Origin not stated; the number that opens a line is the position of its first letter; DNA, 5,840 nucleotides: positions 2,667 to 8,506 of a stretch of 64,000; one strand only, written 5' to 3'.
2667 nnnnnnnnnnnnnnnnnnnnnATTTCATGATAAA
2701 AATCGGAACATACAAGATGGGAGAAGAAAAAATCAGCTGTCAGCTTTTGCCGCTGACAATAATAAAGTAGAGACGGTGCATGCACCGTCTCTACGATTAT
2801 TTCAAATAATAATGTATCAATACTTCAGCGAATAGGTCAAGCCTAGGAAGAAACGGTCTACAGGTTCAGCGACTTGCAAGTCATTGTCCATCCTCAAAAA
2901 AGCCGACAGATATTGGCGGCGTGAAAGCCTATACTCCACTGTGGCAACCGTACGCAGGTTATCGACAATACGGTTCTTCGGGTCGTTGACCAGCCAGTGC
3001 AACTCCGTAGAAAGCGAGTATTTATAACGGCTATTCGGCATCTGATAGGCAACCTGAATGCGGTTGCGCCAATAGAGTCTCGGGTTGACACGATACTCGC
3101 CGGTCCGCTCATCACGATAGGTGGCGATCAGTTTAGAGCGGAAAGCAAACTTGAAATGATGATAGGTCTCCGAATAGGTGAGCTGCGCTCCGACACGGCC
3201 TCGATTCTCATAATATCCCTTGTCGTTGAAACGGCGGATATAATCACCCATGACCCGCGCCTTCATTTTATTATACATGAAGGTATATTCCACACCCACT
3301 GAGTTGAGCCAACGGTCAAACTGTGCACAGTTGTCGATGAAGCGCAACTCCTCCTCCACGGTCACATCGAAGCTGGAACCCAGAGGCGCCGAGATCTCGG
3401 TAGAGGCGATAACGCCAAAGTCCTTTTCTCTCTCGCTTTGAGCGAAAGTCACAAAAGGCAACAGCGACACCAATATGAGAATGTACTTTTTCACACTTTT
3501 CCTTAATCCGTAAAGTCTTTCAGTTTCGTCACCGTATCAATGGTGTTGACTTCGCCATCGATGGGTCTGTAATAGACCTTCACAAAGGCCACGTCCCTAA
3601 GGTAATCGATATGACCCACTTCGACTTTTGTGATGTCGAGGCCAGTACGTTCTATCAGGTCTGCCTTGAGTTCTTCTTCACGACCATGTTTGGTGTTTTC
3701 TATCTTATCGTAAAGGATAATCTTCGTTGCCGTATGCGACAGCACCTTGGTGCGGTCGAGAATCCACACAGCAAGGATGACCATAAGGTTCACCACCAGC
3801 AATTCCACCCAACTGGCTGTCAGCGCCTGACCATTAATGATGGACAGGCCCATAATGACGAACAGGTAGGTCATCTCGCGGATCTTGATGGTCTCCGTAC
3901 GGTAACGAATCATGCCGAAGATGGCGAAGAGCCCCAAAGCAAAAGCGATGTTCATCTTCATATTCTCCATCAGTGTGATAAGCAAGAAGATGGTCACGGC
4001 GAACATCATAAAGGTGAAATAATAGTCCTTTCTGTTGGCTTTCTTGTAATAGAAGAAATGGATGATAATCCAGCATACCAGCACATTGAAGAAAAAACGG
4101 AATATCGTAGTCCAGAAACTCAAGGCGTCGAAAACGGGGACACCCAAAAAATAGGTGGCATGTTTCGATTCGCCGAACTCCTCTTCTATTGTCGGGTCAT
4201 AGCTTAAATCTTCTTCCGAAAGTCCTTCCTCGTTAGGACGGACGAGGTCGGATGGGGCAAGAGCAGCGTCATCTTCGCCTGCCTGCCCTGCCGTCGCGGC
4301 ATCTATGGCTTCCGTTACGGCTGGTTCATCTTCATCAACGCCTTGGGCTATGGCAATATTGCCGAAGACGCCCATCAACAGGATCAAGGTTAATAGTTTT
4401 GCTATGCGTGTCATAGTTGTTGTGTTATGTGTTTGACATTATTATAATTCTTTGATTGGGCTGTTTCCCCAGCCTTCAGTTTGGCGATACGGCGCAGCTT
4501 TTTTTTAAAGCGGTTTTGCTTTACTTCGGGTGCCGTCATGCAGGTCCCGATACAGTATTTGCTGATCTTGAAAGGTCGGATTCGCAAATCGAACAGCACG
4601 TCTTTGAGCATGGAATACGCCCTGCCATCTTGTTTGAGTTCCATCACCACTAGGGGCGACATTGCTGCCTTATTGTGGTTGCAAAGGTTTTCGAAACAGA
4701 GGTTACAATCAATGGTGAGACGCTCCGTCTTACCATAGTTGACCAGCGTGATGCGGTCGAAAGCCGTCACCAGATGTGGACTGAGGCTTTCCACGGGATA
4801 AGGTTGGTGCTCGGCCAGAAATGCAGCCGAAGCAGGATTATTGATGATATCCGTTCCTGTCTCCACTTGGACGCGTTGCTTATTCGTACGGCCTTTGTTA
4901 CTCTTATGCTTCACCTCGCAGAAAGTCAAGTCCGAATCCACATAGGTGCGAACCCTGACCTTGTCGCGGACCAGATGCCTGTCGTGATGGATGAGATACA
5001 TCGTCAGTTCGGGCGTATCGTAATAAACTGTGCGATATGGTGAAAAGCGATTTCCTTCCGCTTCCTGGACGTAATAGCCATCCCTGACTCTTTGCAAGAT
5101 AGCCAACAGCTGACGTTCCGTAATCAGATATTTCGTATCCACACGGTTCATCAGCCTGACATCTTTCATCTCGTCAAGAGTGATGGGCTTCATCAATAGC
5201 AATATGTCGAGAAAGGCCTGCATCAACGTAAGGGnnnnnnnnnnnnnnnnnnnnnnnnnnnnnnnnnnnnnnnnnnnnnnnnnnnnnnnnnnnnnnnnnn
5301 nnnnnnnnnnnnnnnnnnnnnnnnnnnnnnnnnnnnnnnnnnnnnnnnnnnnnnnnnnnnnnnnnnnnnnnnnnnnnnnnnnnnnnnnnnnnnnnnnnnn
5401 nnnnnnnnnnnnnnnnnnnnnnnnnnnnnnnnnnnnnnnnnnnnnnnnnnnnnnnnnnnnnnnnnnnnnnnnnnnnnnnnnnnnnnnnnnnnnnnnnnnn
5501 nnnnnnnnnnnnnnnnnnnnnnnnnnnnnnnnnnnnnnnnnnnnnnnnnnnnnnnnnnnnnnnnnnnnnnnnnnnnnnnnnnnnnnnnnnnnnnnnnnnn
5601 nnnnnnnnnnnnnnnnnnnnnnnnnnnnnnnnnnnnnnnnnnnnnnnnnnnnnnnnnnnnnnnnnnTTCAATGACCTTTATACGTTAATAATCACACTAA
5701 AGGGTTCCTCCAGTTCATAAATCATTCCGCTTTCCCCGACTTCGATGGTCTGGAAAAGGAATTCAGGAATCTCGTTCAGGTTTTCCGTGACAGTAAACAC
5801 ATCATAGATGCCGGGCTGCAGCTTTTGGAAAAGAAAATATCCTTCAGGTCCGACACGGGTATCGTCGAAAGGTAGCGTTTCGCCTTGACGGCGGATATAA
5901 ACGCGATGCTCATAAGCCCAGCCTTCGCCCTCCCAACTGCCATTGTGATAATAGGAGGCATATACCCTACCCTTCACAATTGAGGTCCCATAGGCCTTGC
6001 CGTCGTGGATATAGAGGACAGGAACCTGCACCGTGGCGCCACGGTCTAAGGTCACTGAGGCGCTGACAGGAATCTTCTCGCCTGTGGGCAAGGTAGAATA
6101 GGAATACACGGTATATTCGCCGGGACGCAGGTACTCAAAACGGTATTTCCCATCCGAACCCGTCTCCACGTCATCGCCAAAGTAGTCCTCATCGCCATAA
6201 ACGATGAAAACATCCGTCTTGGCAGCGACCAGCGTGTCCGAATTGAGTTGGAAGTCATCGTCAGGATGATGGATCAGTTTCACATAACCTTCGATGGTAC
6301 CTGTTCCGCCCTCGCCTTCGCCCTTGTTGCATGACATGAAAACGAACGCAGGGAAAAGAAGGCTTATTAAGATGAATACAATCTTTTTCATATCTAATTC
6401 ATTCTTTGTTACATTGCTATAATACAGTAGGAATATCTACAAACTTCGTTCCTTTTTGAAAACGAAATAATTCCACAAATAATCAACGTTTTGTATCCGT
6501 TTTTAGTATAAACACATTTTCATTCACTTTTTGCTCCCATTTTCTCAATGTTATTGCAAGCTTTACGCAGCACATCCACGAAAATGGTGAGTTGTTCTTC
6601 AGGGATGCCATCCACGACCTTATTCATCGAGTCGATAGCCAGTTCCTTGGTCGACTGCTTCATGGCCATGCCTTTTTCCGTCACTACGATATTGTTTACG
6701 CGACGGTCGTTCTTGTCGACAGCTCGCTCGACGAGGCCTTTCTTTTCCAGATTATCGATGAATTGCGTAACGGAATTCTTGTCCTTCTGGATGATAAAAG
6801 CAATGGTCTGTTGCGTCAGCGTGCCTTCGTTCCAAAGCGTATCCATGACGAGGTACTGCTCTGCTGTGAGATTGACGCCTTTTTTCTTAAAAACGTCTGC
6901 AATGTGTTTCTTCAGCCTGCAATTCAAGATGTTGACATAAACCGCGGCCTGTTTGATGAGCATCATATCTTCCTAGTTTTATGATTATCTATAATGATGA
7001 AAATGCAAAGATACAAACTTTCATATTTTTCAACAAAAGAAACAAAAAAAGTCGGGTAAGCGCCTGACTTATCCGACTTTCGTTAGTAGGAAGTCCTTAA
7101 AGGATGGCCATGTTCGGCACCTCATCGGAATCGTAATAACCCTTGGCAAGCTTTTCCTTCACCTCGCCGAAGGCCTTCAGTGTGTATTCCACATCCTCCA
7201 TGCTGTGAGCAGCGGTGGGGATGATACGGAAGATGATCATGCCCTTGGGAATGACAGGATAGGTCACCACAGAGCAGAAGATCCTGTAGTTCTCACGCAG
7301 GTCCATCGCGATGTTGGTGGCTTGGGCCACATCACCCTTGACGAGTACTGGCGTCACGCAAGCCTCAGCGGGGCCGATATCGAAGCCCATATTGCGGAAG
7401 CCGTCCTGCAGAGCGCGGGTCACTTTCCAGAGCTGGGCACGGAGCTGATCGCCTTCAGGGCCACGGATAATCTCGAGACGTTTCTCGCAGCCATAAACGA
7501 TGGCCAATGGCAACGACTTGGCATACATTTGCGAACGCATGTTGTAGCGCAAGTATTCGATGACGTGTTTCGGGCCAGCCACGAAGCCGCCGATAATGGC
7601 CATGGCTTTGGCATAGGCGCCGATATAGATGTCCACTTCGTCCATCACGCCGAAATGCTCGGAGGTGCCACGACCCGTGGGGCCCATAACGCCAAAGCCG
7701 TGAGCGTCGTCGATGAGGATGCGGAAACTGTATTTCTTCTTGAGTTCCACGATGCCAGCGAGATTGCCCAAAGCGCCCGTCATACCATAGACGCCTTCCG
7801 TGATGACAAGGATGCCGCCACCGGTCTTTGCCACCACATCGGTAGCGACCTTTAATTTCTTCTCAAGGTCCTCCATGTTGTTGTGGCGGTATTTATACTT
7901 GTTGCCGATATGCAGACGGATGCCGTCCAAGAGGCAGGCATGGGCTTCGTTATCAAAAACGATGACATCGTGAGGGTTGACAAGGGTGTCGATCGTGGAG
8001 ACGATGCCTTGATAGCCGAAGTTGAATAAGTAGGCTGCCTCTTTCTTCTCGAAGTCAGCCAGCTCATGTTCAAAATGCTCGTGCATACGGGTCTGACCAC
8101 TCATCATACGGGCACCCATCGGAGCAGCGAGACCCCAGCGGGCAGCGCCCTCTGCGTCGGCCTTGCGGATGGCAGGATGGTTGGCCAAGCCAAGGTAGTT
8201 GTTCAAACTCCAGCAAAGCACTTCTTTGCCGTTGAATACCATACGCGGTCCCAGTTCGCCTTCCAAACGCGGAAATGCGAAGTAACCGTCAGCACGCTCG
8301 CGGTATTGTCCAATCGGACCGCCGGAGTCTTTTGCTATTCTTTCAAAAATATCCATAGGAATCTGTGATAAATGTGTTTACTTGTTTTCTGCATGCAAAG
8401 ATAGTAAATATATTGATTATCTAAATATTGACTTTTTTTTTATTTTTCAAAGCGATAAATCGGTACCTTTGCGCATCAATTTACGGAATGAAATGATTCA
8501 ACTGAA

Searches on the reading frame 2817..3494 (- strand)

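Call 60: search_protein_families(library=pfam, proteins=[window:2817-3494:-], max_evalue=0.0001)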
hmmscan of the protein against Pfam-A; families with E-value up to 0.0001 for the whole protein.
window:2817-3494:- (225 aa): 1 family
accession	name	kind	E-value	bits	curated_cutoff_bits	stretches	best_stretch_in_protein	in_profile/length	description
PF10677.15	DUF2490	-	4e-15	56.5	29.8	1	32-201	7-173/186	Protein of unknown function (DUF2490)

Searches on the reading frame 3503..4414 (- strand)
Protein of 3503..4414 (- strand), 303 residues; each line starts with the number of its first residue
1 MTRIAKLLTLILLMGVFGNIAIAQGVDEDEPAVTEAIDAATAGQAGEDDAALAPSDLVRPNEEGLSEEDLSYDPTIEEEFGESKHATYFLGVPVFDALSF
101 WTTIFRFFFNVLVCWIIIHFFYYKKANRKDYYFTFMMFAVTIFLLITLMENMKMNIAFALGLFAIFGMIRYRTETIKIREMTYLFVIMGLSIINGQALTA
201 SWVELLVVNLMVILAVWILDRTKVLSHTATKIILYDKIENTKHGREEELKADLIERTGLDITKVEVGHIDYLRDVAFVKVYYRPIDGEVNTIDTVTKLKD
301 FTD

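Call 60: search_protein_families(library=pfam, proteins=[window:3503-4414:-], max_evalue=0.0001)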
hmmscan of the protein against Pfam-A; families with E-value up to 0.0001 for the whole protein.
window:3503-4414:- (303 aa): 1 family
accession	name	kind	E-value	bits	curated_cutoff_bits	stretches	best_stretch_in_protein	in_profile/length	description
PF16316.10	DUF4956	-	6.7e-55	185.8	30.6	1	110-282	1-169/169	Domain of unknown function (DUF4956)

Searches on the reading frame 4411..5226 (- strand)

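Call 60: search_protein_families(library=pfam, proteins=[window:4411-5226:-], max_evalue=0.0001)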
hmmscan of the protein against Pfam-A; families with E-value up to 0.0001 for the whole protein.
window:4411-5226:- (271 aa): 1 family
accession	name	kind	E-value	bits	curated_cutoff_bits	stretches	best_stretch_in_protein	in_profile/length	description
PF09359.15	VTC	-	5.3e-30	105.1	23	1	27-229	1-232/235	VTC domain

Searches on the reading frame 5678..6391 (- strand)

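Call 60: search_protein_families(library=pfam, proteins=[window:5678-6391:-], max_evalue=0.0001)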
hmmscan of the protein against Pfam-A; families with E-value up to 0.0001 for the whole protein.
window:5678-6391:- (237 aa): 2 families
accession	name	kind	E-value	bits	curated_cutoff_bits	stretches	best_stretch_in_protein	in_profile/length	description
PF17210.9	SdrD_B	-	1.6e-06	28.7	29.7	0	73-104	40-69/112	SdrD B-like domain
PF13620.12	CarboxypepD_reg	-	8.1e-06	26.5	32.3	0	71-96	28-53/82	Carboxypeptidase regulatory-like domain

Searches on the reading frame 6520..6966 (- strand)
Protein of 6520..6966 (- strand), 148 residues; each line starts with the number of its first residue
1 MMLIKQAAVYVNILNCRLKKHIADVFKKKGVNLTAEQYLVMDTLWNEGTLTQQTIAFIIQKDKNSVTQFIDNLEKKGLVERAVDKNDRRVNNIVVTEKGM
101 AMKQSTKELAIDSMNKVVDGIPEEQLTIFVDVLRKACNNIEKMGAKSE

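Call 60: search_protein_families(library=pfam, proteins=[window:6520-6966:-], max_evalue=0.0001)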
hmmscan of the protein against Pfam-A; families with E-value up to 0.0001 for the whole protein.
window:6520-6966:- (148 aa): 4 families
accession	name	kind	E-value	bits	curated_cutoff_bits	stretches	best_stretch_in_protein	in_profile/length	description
PF01047.28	MarR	-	5.2e-15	55.5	24.6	1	33-90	1-58/59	MarR family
PF22381.2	Staph_reg_Sar_Rot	-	1.9e-09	37.9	27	1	27-104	6-83/85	Transcriptional regulator SarA/Rot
PF12802.13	MarR_2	-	2.6e-08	34.3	27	1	32-89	2-60/61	MarR family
PF03965.22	Penicillinase_R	-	3.6e-05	24.5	22.6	1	34-109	2-79/115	Penicillinase repressor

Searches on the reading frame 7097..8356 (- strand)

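Call 60: search_protein_families(library=pfam, proteins=[window:7097-8356:-], max_evalue=0.0001)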
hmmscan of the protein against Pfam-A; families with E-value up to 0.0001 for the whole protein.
window:7097-8356:- (419 aa): 1 family
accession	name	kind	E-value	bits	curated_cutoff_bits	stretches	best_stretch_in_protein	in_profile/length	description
PF00155.27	Aminotran_1_2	-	1.2e-39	137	19.7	1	45-395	2-360/361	Aminotransferase class I and II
